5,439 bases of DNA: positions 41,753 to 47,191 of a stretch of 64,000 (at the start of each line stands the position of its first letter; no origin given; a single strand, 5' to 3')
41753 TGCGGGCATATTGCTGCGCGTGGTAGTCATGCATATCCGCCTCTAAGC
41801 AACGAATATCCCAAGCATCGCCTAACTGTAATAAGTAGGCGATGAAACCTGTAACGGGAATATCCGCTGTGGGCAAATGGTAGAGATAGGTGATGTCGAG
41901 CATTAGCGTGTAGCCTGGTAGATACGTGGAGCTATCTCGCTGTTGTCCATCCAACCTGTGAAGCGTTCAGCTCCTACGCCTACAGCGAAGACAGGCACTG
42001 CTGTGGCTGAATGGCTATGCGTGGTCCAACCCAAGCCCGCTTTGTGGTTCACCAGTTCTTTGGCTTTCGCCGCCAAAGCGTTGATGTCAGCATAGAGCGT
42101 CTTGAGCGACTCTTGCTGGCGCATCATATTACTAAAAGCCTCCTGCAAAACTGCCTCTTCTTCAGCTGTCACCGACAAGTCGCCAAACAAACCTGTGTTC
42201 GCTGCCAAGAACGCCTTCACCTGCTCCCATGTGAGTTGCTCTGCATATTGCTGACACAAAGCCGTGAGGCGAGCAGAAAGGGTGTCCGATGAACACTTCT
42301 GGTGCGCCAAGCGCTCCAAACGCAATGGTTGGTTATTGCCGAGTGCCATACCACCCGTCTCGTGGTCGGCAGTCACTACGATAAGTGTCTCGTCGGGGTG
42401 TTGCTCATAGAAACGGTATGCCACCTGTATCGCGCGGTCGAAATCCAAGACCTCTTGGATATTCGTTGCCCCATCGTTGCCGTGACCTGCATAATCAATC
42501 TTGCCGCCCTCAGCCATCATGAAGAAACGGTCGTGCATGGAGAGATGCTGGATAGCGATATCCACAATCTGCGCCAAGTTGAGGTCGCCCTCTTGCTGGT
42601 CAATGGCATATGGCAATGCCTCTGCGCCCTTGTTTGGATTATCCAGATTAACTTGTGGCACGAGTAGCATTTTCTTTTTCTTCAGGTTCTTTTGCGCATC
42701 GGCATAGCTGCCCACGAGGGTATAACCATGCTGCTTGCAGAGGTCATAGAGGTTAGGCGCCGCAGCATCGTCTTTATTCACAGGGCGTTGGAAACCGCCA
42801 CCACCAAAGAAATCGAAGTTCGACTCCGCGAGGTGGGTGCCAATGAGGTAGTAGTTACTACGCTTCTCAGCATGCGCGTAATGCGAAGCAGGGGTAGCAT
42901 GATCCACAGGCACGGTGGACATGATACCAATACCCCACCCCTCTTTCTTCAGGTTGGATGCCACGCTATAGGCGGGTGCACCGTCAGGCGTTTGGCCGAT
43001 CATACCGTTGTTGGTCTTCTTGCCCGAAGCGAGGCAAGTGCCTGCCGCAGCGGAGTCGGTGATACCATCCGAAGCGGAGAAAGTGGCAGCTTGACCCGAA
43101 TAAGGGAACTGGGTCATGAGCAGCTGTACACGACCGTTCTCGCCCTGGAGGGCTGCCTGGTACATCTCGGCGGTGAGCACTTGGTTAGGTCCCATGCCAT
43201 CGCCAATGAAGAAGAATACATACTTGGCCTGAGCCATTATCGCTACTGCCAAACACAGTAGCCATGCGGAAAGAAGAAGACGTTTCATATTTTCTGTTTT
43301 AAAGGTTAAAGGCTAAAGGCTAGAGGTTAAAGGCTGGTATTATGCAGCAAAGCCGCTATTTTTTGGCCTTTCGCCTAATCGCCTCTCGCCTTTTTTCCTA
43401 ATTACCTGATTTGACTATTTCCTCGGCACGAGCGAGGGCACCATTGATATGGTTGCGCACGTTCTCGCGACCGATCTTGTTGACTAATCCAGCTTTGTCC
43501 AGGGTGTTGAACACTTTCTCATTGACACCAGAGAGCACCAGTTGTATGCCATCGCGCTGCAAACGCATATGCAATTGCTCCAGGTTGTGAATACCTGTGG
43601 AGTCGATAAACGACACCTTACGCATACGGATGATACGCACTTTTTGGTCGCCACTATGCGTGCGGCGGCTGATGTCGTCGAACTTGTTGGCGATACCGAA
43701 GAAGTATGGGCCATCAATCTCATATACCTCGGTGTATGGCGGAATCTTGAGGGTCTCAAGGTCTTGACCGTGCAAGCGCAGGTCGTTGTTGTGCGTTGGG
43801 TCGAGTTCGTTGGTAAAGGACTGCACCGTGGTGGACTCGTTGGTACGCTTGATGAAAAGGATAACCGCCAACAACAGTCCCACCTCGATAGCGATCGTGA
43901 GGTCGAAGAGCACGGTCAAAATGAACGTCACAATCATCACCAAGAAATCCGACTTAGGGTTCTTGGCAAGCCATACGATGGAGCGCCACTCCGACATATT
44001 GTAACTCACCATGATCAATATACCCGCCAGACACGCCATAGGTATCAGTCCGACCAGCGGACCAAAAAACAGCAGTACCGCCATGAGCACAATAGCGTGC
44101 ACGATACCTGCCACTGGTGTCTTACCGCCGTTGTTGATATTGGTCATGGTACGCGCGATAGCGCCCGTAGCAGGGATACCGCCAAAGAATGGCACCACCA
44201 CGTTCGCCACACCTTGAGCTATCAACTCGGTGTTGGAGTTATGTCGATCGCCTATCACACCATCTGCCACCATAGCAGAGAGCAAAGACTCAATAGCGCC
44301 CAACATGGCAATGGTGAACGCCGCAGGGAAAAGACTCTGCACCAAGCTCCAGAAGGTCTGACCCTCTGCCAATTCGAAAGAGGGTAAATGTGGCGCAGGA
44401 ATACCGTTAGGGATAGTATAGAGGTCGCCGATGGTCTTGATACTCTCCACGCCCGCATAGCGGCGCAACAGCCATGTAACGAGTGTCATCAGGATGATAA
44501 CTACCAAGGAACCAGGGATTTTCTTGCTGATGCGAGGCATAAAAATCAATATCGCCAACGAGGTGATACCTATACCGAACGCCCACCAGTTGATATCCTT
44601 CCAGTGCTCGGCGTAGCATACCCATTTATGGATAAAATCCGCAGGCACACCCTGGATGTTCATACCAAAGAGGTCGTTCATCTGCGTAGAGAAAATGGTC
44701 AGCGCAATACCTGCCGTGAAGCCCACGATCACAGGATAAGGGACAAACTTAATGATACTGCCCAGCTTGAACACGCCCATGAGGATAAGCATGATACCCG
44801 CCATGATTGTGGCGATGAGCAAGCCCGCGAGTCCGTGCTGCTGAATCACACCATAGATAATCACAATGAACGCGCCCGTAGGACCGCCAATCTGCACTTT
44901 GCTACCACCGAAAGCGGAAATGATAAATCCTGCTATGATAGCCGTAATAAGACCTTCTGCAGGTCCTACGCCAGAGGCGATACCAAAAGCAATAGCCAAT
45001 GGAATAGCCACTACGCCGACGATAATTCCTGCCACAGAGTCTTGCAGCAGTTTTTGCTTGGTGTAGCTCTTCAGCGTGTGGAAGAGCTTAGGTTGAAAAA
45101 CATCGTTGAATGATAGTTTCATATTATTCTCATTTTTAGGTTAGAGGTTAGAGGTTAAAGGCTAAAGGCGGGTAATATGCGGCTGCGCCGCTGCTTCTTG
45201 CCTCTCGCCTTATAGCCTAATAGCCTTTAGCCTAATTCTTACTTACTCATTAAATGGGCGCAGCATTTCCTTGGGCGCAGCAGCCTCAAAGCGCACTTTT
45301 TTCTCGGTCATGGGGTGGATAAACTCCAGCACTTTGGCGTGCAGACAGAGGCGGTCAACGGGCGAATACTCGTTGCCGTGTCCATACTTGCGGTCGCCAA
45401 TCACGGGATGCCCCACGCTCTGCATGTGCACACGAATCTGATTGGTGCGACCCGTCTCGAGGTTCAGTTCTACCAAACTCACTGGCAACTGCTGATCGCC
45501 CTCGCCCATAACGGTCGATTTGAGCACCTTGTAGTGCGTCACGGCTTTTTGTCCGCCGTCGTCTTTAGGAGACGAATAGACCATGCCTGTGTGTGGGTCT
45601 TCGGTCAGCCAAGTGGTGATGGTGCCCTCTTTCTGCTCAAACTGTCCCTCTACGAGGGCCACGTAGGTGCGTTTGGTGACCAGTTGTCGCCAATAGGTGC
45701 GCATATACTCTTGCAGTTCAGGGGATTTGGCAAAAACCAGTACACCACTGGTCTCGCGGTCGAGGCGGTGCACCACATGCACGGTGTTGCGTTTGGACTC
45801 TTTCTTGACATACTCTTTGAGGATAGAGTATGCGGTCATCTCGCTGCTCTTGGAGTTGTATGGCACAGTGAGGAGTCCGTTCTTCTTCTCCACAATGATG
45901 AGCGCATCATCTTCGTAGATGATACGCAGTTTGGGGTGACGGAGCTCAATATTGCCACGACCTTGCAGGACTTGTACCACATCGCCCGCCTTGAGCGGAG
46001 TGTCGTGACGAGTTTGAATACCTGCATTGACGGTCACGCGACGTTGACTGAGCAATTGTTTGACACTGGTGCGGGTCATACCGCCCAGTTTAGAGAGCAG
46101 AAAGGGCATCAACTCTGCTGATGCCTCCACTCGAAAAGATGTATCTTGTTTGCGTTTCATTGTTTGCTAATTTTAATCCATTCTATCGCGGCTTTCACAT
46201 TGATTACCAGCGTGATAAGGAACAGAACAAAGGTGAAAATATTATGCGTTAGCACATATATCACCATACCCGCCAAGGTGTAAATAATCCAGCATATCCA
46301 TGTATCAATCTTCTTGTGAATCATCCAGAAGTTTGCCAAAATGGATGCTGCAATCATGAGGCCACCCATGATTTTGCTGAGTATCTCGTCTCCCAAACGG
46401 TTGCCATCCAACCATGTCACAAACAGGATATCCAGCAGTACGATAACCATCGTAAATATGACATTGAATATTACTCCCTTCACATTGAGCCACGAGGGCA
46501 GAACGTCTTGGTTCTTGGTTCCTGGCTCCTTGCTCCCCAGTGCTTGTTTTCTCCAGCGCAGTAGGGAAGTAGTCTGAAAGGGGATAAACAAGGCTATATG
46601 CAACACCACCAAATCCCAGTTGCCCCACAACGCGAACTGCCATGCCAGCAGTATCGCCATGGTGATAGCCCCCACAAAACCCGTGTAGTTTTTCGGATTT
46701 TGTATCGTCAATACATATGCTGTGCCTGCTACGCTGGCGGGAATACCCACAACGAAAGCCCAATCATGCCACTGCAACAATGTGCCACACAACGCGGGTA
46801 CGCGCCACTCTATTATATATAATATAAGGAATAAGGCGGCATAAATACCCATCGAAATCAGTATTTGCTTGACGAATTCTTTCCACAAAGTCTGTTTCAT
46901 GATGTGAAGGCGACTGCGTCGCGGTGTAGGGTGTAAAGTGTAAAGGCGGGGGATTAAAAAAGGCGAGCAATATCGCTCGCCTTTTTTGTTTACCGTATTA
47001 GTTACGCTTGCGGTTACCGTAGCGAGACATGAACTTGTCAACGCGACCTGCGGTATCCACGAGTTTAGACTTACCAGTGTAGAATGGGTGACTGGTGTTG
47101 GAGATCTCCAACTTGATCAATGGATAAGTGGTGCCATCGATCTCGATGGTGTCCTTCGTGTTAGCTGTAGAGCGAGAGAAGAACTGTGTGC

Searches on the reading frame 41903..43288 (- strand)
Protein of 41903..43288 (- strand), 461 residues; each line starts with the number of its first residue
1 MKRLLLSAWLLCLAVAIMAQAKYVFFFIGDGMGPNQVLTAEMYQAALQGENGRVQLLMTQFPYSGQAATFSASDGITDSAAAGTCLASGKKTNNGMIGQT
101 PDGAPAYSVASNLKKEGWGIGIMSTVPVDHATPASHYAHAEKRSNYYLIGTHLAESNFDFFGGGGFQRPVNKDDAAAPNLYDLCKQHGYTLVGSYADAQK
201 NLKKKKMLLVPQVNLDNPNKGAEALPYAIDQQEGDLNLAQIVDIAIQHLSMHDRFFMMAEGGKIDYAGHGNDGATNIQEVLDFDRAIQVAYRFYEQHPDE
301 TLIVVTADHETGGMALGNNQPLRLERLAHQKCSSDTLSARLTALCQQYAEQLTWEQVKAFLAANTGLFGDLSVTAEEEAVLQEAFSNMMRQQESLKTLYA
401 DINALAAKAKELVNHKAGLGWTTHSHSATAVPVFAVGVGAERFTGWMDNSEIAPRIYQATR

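Call 20: search_protein_families(library=pfam, proteins=[window:41903-43288:-], max_evalue=0.001)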
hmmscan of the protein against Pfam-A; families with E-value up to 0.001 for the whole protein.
window:41903-43288:- (461 aa): 2 families
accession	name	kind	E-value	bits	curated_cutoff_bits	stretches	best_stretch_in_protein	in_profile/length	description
PF00245.25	Alk_phosphatase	-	4.8e-64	217.3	24.4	1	21-459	1-420/423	Alkaline phosphatase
PF01676.23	Metalloenzyme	-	0.00015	21.8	24.3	1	235-311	128-202/252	Metalloenzyme superfamily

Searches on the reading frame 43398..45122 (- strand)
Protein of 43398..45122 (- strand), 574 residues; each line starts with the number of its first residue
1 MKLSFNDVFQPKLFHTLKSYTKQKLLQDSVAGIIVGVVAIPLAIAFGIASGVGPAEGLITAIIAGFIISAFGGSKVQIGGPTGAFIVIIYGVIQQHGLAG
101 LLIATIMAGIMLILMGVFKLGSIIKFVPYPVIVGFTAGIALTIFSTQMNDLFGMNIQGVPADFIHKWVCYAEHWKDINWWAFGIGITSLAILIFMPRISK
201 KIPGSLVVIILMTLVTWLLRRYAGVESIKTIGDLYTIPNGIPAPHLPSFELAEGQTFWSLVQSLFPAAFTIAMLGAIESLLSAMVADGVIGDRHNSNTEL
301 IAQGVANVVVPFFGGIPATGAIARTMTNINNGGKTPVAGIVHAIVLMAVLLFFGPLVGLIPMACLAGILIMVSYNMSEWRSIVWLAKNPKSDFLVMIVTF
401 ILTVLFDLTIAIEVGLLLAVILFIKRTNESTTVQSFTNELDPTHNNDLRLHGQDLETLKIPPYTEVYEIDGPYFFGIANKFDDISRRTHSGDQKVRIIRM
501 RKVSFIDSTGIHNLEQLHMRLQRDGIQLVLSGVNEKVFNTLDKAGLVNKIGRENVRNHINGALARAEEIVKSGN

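Call 20: search_protein_families(library=pfam, proteins=[window:43398-45122:-], max_evalue=0.001)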
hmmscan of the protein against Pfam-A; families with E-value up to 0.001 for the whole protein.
window:43398-45122:- (574 aa): 3 families
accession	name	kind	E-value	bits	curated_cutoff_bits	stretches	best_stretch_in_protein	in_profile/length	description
PF00916.26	Sulfate_transp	-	3.2e-92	309.7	23.2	1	25-399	1-380/380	Sulfate permease family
PF01740.26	STAS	-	5.9e-15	55.4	22.6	1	466-560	12-104/106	STAS domain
PF16983.11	MFS_MOT1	-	0.00052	20.8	30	1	279-375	13-110/111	Molybdate transporter of MFS superfamily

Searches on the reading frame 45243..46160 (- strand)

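Call 21: search_protein_families(library=pfam, proteins=[window:45243-46160:-], max_evalue=0.001)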
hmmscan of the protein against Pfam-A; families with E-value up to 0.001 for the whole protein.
window:45243-46160:- (305 aa): 1 family
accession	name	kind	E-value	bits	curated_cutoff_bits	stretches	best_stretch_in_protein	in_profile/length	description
PF00849.27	PseudoU_synth_2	-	2.2e-34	119.3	26.8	1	87-248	2-152/152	RNA pseudouridylate synthase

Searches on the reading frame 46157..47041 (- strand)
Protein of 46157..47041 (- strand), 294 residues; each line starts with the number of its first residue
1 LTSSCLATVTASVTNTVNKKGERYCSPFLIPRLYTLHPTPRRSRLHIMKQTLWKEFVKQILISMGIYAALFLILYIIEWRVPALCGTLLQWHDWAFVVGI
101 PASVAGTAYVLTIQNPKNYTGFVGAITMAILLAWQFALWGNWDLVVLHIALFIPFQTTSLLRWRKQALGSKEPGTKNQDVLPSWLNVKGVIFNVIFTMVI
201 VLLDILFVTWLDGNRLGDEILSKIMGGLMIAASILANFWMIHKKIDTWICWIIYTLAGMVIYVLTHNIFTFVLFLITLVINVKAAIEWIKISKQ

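Call 21: search_protein_families(library=pfam, proteins=[window:46157-47041:-], max_evalue=0.001)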
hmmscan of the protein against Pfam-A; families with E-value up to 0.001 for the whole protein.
window:46157-47041:- (294 aa): 1 family
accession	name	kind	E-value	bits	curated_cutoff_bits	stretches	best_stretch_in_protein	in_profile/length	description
PF04973.17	NMN_transporter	-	7.5e-16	59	27.3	1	100-290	5-175/175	Nicotinamide mononucleotide transporter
